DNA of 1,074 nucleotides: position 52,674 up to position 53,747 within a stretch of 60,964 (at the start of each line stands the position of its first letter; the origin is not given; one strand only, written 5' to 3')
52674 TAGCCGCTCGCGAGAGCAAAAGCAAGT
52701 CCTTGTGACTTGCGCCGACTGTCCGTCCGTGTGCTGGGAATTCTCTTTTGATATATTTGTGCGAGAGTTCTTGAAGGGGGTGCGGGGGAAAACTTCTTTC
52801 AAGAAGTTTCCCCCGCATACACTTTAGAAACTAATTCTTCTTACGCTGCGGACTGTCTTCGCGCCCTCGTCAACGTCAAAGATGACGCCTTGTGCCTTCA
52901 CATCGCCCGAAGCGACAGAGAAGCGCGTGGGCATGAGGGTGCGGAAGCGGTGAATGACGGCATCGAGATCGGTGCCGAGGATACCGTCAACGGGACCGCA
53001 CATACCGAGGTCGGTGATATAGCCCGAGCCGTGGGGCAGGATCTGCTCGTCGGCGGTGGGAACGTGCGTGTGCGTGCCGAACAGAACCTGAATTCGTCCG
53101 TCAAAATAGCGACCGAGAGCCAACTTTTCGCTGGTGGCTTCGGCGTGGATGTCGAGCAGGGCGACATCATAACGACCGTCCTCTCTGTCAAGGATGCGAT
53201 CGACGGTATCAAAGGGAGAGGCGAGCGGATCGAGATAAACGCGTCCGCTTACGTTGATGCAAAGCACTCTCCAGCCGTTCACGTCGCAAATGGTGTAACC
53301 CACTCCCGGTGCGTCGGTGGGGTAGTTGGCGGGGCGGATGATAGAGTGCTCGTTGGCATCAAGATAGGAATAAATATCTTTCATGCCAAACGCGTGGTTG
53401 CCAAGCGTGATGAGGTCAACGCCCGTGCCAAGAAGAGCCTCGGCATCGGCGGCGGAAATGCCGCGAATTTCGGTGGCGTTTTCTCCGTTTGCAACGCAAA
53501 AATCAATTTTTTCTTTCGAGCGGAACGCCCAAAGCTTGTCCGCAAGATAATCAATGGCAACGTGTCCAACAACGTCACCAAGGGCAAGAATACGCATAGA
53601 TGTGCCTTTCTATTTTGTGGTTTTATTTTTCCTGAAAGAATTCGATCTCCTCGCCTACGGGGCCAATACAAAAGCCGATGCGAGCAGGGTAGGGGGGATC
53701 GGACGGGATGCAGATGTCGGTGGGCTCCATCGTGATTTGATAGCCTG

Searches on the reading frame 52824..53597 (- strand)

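Call 17: search_protein_families(library=pfam, proteins=[window:52824-53597:-], max_evalue=0.001)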
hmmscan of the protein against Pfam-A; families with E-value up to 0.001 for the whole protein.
window:52824-53597:- (257 aa): 2 families
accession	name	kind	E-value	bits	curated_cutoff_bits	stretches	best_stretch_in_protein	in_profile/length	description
PF13277.11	YmdB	-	1.6e-89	300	27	1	4-255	1-253/253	YmdB-like protein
PF00149.33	Metallophos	-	2.5e-06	28.5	21.5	1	1-180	1-191/191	Calcineurin-like phosphoesterase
